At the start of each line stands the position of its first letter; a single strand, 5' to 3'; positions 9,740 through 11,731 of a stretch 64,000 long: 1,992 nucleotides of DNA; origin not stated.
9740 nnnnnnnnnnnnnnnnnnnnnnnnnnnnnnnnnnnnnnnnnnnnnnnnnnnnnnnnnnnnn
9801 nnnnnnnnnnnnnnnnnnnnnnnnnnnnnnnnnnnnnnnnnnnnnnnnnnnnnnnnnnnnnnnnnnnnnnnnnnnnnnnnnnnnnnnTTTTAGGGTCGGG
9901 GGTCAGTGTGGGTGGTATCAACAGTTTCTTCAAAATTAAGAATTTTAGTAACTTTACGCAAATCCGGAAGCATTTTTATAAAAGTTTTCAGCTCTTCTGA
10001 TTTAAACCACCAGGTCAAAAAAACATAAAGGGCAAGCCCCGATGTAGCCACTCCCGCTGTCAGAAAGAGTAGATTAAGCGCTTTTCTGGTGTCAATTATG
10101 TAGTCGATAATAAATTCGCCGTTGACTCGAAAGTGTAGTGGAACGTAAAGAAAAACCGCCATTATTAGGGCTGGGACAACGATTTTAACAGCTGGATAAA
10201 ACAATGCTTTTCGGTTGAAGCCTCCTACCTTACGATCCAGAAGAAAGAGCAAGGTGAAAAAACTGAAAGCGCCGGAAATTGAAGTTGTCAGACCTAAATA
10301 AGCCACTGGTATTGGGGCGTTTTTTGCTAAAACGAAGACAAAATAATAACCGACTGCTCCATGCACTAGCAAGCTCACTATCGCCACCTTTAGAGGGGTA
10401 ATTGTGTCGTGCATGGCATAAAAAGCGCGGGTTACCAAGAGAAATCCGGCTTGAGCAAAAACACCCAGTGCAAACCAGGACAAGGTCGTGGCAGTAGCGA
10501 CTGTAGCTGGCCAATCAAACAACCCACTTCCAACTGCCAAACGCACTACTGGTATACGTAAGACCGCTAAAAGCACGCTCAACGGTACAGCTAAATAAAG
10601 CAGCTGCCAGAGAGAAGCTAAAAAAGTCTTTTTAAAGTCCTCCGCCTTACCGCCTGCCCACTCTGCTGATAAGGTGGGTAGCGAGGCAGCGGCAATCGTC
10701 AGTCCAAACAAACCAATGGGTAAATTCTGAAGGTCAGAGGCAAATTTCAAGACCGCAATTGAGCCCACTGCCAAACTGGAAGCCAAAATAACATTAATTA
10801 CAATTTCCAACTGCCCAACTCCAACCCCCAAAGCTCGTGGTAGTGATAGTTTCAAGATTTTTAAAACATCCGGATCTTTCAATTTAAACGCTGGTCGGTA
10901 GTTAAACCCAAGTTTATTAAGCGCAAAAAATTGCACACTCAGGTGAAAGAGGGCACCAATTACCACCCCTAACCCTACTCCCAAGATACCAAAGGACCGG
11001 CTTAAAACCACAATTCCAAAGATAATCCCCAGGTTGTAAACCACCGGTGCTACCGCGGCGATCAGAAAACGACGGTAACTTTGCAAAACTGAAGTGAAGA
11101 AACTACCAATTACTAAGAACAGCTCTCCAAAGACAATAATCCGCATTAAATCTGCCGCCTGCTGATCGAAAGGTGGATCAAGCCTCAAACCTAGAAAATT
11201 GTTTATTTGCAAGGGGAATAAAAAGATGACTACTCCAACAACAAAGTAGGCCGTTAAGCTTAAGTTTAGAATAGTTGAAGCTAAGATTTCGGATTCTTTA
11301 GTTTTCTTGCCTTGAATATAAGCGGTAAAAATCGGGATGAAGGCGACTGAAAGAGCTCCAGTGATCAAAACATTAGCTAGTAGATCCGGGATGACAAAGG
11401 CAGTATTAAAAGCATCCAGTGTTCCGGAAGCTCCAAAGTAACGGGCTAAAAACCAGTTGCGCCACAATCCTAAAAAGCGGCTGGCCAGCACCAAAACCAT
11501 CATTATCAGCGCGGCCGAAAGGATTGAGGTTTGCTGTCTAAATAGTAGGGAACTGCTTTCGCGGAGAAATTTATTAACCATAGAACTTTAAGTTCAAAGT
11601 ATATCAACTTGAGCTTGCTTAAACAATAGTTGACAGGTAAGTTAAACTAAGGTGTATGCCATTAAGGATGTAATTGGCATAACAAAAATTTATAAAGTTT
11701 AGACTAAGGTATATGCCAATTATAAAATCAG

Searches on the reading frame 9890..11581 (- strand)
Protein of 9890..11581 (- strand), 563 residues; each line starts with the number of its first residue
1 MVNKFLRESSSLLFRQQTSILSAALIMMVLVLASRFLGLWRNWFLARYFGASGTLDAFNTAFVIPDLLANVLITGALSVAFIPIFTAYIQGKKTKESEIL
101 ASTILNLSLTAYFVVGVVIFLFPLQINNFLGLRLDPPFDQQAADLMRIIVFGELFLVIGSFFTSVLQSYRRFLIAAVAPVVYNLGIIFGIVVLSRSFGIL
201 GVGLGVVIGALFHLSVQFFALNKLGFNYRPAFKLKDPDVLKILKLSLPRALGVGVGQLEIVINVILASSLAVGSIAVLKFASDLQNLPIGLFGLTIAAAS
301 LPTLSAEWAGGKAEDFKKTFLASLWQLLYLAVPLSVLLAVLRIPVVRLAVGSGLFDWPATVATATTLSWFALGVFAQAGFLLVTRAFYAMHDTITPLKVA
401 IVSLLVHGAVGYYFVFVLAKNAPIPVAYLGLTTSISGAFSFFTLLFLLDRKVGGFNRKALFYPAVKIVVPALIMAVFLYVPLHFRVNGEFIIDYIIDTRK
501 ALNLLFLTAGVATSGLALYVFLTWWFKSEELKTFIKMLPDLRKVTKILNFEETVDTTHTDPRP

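Call 6: search_protein_families(library=pfam, proteins=[window:9890-11581:-], max_evalue=0.01)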
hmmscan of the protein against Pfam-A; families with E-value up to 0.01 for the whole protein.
window:9890-11581:- (563 aa): 2 families
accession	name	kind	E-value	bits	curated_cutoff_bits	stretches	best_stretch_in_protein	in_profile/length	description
PF03023.19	MurJ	-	4.6e-78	263.3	27.4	1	45-484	1-435/451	Lipid II flippase MurJ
PF01554.23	MatE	-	2.4e-08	34.3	24.9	2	263-412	16-160/161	MatE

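Call 7: search_protein_families(library=padloc, proteins=[window:9890-11581:-], max_evalue=0.01)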
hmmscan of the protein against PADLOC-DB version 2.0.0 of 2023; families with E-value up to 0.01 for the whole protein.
window:9890-11581:- (563 aa): 0 families
